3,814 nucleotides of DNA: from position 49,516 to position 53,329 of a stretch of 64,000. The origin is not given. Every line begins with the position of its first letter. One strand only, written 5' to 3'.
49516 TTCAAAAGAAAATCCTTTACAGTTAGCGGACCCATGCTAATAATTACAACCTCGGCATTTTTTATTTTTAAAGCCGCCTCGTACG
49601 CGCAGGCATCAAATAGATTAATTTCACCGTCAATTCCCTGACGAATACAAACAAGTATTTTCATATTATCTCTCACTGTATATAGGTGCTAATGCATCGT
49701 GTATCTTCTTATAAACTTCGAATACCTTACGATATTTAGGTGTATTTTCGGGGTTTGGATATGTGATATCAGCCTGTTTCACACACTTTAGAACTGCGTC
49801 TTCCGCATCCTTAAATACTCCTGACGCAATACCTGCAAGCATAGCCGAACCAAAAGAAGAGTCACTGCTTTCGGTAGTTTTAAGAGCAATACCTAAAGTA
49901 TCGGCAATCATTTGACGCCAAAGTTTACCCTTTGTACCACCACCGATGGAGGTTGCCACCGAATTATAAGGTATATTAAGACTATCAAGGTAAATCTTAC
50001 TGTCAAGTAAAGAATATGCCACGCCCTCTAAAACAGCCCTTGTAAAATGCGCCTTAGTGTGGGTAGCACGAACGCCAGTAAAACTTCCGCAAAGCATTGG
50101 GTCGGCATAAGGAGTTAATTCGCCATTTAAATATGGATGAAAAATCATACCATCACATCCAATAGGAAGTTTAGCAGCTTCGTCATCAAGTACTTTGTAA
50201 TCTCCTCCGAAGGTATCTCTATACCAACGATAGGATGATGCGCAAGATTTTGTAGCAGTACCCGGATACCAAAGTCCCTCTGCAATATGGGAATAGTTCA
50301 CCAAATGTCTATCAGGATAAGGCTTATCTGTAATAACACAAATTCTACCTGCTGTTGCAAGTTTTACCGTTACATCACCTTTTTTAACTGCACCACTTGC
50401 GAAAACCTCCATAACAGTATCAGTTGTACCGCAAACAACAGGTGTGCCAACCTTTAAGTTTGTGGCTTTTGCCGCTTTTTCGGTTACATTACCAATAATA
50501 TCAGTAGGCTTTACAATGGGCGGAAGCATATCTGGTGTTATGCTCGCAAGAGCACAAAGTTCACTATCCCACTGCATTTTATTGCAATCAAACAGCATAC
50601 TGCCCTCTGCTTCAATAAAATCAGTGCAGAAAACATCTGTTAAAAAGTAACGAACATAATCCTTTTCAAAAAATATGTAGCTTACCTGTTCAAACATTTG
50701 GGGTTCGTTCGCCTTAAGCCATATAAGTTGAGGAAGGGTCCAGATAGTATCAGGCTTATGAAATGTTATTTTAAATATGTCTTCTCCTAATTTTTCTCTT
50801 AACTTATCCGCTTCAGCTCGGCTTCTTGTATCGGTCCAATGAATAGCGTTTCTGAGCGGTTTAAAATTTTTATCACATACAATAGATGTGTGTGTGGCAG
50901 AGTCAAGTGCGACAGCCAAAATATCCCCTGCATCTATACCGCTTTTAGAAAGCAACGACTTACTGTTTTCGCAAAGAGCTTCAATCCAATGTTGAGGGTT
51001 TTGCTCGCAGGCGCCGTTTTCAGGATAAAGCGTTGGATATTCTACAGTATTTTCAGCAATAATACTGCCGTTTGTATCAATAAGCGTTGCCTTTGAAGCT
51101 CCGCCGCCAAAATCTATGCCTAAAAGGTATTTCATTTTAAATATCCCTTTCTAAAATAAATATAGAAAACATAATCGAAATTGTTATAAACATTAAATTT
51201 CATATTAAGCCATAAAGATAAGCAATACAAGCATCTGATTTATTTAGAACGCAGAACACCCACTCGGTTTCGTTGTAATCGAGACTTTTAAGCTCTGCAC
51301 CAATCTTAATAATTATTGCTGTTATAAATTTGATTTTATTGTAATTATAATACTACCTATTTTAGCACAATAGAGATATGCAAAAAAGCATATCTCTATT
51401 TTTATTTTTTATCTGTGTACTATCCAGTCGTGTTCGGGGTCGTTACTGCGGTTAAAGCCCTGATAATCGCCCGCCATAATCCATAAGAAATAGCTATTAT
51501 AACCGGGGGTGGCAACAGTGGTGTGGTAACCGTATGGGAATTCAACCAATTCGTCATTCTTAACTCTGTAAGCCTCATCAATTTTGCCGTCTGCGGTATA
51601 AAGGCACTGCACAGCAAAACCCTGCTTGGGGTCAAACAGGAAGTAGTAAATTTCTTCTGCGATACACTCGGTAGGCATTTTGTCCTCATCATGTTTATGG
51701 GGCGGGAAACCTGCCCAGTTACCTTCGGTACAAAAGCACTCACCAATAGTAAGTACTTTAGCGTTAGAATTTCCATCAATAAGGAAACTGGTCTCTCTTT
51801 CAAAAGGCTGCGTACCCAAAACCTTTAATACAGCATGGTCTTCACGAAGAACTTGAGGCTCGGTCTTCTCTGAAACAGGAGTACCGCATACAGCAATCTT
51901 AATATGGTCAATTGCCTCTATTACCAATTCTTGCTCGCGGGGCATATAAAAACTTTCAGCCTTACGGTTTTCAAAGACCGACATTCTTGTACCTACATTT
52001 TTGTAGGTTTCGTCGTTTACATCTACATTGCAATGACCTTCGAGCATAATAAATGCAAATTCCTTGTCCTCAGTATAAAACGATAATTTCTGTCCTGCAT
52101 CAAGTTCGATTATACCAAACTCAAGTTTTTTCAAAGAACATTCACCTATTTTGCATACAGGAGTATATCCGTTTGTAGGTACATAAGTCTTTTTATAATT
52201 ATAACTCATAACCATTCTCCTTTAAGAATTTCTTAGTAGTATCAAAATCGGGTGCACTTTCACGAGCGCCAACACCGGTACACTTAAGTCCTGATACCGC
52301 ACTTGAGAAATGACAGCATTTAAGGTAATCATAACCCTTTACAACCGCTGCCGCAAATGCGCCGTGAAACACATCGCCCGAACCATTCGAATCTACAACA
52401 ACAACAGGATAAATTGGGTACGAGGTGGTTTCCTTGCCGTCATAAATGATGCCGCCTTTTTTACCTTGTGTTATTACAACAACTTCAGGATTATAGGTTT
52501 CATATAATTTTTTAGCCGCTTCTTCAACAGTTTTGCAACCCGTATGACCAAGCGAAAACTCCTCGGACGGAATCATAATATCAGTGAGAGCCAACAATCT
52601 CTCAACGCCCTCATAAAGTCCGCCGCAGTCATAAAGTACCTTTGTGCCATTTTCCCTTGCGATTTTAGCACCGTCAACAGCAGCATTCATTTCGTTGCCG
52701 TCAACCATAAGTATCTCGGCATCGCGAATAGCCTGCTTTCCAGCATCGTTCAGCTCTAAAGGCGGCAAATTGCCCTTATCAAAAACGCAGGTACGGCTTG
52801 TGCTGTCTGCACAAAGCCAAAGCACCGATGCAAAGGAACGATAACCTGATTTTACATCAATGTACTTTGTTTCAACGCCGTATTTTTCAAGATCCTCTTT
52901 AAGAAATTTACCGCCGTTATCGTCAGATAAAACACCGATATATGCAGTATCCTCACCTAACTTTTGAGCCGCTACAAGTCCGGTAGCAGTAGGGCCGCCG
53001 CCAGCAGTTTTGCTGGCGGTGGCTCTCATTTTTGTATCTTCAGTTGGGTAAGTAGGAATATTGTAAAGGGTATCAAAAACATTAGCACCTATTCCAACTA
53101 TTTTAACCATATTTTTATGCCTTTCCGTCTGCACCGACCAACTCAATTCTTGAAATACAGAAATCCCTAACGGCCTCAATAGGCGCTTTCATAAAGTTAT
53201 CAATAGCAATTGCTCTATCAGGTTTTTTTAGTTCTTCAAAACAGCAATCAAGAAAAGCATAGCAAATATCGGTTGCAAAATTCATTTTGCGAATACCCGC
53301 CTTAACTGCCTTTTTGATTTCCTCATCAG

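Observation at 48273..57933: Non-canonical catabolic operon: iolB-iolC-iolJ-like lower pathway fused to a FucI-like isomerase, FGGY kinase, GlcD/CCG oxidase and a fused EtfBA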

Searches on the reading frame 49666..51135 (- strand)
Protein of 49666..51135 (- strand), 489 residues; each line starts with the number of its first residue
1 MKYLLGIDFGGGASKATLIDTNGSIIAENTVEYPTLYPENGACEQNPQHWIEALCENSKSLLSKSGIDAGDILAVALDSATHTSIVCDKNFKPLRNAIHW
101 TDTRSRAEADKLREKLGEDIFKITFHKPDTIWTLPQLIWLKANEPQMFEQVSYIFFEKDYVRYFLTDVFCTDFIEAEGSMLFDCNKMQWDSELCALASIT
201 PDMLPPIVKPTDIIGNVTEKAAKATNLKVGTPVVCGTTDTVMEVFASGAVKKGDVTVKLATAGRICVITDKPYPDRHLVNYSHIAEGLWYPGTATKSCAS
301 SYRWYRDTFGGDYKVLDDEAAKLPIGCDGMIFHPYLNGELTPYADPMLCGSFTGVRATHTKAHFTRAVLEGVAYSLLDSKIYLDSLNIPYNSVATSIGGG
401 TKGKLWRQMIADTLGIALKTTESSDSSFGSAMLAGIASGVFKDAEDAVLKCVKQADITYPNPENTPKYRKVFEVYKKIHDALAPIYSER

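Call 3: search_protein_families(library=pfam, proteins=[window:49666-51135:-])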
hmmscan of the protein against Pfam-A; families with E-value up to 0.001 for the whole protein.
window:49666-51135:- (489 aa): 2 families
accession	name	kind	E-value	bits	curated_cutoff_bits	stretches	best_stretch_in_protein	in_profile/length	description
PF00370.27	FGGY_N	-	1.7e-60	205.1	28.8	1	3-245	1-244/245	FGGY family of carbohydrate kinases, N-terminal domain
PF02782.22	FGGY_C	-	9.1e-22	78.2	27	1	268-437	14-197/198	FGGY family of carbohydrate kinases, C-terminal domain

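Call 4: search_protein_families(library=ncbifam, proteins=[window:49666-51135:-])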
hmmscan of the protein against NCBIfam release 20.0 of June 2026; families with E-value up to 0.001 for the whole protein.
window:49666-51135:- (489 aa): 12 families
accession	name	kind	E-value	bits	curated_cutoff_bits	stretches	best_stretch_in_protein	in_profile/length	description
TIGR01312.1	XylB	equivalog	1.8e-114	382.9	380.25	1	5-478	1-479/481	xylulokinase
TIGR01314.1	gntK_FGGY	equivalog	4.5e-79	266.3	648.55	1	3-484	1-495/505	gluconokinase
NF011601.0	PRK15027.1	equivalog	5.2e-61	206.5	912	1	5-486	3-483/484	xylulokinase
NF008187.0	PRK10939.1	equivalog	3.8e-50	171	528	1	1-480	3-501/521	autoinducer-2 kinase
TIGR01311.1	glycerol_kin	equivalog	8.4e-44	149.7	590.35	2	2-255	1-258/496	glycerol kinase GlpK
NF000756.0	PRK00047.1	subfamily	9.5e-41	139.6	498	1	2-459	5-471/502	glycerol kinase GlpK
TIGR02628.1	fuculo_kin_coli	equivalog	2e-37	129.2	470.9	1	7-461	6-465/465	L-fuculokinase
NF003154.0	PRK04123.1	equivalog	2.4e-36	125.6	428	2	313-482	366-537/554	ribulokinase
TIGR01315.1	5C_CHO_kinase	subfamily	4.7e-30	104.8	408.7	2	4-242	2-258/541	FGGY family pentulose kinase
TIGR01234.1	L-ribulokinase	equivalog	1.2e-22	80.4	583.25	2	315-481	361-529/536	ribulokinase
TIGR02627.1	rhamnulo_kin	equivalog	1.5e-17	63.3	527.95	1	72-249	68-241/454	rhamnulokinase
NF007925.0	PRK10640.1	equivalog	4.2e-15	55.1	639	1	64-250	66-248/489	rhamnulokinase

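Call 32: search_solved_structures(query=window:49666-51135:-, max_evalue=1e-30)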
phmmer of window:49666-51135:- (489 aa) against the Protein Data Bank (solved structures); distinct sequences matched with E-value up to 1e-30: 16.
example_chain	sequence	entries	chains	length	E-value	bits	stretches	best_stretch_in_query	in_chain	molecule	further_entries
5vm1_A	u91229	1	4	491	3.5e-54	187.6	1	4-438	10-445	Xylulokinase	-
3gbt_A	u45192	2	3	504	1.7e-53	185.4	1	1-487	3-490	Gluconate kinase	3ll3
2itm_A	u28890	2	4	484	8.9e-53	183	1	5-485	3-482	Xylulose kinase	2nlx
3ifr_A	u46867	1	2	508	4e-48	167.7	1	3-486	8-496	Carbohydrate kinase, FGGY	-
3hz6_A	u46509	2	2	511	1.1e-41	146.4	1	3-482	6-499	Xylulokinase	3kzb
2zf5_O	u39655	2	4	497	1.4e-36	129.6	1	2-447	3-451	Glycerol kinase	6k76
6k78_B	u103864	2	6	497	4.3e-36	128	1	2-447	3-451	Glycerol kinase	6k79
6k78_A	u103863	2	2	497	6e-36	127.5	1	2-447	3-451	Glycerol kinase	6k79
5ya0_A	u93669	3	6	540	2.7e-34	122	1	3-475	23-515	Autoinducer-2 kinase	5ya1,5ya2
2dpn_A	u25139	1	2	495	3.4e-33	118.4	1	1-448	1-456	Glycerol kinase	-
3d7e_O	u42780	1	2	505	6.6e-32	114.2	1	2-450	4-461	Glycerol kinase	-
3h3n_X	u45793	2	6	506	1.8e-31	112.7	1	2-450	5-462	Glycerol kinase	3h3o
3flc_O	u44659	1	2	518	2e-31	112.6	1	2-450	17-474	Glycerol kinase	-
3h45_X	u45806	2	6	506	2.1e-31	112.5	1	2-450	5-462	Glycerol kinase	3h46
1r59_O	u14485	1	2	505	2.9e-31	112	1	2-450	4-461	Glycerol kinase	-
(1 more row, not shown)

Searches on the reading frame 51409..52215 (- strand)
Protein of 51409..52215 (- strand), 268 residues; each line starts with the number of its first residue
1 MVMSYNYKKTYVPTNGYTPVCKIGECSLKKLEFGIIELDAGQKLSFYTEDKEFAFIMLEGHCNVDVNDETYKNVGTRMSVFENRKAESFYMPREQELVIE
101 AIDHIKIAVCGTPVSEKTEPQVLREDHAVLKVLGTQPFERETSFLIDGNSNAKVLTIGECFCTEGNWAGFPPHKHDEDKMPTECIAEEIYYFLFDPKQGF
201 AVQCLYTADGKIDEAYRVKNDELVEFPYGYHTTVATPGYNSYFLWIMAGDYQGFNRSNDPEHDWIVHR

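Call 3: search_protein_families(library=pfam, proteins=[window:51409-52215:-])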
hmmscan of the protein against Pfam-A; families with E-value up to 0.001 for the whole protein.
window:51409-52215:- (268 aa): 1 family
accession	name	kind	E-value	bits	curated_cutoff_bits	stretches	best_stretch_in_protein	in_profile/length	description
PF04962.18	KduI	-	3.2e-70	236.9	23.9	1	18-265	13-262/262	KduI/IolB family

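Call 4: search_protein_families(library=ncbifam, proteins=[window:51409-52215:-])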
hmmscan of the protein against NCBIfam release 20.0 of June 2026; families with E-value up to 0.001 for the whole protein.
window:51409-52215:- (268 aa): 2 families
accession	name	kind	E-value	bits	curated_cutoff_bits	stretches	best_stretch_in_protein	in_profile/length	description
TIGR04378.1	myo_inos_iolB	equivalog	4.6e-66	222.9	205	1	28-265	10-246/247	5-deoxy-glucuronate isomerase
NF002091.1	PRK00924.1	equivalog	4.1e-05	23.1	250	1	43-255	67-266/277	5-dehydro-4-deoxy-D-glucuronate isomerase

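Call 24: search_solved_structures(query=window:51409-52215:-, max_evalue=0.01)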
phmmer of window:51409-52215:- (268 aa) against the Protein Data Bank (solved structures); distinct sequences matched with E-value up to 0.01: 1.
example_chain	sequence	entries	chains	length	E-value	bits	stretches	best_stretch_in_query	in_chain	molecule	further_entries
2qjv_A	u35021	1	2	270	2.7e-33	118.7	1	31-265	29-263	Uncharacterized IolB-like protein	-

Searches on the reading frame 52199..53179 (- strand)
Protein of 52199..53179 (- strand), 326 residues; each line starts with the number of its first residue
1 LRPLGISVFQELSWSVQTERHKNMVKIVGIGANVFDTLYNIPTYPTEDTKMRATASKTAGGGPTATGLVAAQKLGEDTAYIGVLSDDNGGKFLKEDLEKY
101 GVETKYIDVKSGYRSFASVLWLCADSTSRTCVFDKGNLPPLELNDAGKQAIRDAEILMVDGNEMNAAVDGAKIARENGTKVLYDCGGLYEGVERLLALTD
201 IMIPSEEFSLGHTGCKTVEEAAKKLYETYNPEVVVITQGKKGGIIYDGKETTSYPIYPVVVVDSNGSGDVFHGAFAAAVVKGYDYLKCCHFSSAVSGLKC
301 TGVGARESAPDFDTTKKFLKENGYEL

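Call 3: search_protein_families(library=pfam, proteins=[window:52199-53179:-])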
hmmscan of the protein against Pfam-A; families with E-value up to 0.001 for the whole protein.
window:52199-53179:- (326 aa): 1 family
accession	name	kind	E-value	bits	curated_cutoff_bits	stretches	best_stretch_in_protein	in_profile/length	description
PF00294.29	PfkB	-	3.1e-38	132.3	25.8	1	47-310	22-300/302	pfkB family carbohydrate kinase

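Call 4: search_protein_families(library=ncbifam, proteins=[window:52199-53179:-])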
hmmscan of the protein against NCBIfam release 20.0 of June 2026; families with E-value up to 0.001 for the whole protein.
window:52199-53179:- (326 aa): 18 families
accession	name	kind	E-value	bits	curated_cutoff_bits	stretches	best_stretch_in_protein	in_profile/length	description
TIGR02152.1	D_ribokin_bact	equivalog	1.7e-33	116.2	299.65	1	28-312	2-293/298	ribokinase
TIGR04382.1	myo_inos_iolC_N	equivalog_domain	8e-28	97.6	300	1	57-319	31-309/309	5-dehydro-2-deoxygluconokinase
NF008353.0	PRK11142.1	equivalog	6.6e-27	94.8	341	1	24-322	2-306/307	ribokinase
NF053626.1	RibKinHalex1628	equivalog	1.8e-25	90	330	1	24-320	1-292/293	ATP-dependent ribose-1-phosphate kinase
NF006957.1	PRK09434.1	equivalog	8.4e-19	68.2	450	2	188-290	169-271/302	fructokinase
NF041332.1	KDG_KDGal_kin_Halo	equivalog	1.3e-18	67.5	440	1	56-301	28-293/320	bifunctional 2-dehydro-3-deoxygluconokinase/2-dehydro-3-deoxygalactonokinase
NF007321.0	PRK09813.1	equivalog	4.3e-18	65.7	247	1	60-294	23-249/261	fructoselysine 6-kinase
NF040938.1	KDG_KDGal_kin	equivalog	1.7e-16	60.2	400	1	215-321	200-305/305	bifunctional 2-dehydro-3-deoxygluconokinase/2-dehydro-3-deoxygalactonokinase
NF049991.1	TagKinase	equivalog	7.2e-15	54.6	420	1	71-322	51-318/321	tagatose kinase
NF041134.1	R1P_kin_Thcocales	equivalog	2.3e-14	53.5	500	1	26-323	2-286/291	ADP-dependent ribose-1-phosphate kinase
TIGR02198.1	rfaE_dom_I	equivalog_domain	2.3e-13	50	345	1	213-306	209-303/315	D-glycero-beta-D-manno-heptose-7-phosphate kinase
TIGR03168.1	1-PFK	subfamily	1.3e-12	47.3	216.4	1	215-305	198-287/305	hexose kinase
TIGR03828.1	pfkB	equivalog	2e-09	36.9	292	1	216-304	199-286/305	1-phosphofructokinase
NF041633.1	trifunc_aldol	exception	2.7e-09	36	700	1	232-301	476-553/580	KHG/KDPG aldolase/sugar kinase fusion protein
NF047869.1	myo_kin_aldol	exception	3.6e-08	32.2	600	0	61-164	39-143/586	bifunctional 5-dehydro-2-deoxygluconokinase/5-dehydro-2-deoxyphosphogluconate aldolase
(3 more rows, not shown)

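Call 31: search_solved_structures(query=window:52199-53110:-, max_evalue=1e-15)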
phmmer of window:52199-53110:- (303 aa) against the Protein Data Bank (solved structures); distinct sequences matched with E-value up to 1e-15: 12.
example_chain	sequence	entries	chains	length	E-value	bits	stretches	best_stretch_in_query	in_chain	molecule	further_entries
7ag6_A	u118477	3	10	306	1.3e-35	126.5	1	1-297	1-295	Sulfofructose kinase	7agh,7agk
6ilr_A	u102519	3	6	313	2.2e-22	83.1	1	5-297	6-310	Ribokinase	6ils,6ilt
2rbc_A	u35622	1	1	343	6.9e-20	74.9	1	4-297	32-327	Sugar kinase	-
1gqt_A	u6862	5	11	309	2.7e-19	72.9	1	5-296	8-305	RIBOKINASE | PROTEIN (RIBOKINASE)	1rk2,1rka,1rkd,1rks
11bl_A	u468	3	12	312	8.5e-18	68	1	19-289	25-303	Ribokinase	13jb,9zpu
4x8f_A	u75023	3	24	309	2.3e-17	66.6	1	2-299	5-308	Ribokinase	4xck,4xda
1vm7_A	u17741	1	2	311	2.6e-17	66.4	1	7-297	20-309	ribokinase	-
3ry7_A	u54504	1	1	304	3.4e-17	66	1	3-289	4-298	Ribokinase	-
6znx_A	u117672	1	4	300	1.8e-16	63.7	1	7-293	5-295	Ribokinase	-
2hqq_A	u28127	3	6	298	2.7e-16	63.1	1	4-278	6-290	Ketohexokinase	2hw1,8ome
8cqx_A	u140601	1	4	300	4.2e-16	62.5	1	7-293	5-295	Ribokinase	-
2hlz_A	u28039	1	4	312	4.7e-16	62.3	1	4-278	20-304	Ketohexokinase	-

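Call 43: search_solved_structures(query=window:52199-53110:-, max_evalue=1e-25, show_alignments=1)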
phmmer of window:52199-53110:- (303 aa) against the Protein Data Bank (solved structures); distinct sequences matched with E-value up to 1e-25: 1.
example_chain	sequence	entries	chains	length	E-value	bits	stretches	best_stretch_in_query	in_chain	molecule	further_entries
7ag6_A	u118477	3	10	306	1.3e-35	126.5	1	1-297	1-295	Sulfofructose kinase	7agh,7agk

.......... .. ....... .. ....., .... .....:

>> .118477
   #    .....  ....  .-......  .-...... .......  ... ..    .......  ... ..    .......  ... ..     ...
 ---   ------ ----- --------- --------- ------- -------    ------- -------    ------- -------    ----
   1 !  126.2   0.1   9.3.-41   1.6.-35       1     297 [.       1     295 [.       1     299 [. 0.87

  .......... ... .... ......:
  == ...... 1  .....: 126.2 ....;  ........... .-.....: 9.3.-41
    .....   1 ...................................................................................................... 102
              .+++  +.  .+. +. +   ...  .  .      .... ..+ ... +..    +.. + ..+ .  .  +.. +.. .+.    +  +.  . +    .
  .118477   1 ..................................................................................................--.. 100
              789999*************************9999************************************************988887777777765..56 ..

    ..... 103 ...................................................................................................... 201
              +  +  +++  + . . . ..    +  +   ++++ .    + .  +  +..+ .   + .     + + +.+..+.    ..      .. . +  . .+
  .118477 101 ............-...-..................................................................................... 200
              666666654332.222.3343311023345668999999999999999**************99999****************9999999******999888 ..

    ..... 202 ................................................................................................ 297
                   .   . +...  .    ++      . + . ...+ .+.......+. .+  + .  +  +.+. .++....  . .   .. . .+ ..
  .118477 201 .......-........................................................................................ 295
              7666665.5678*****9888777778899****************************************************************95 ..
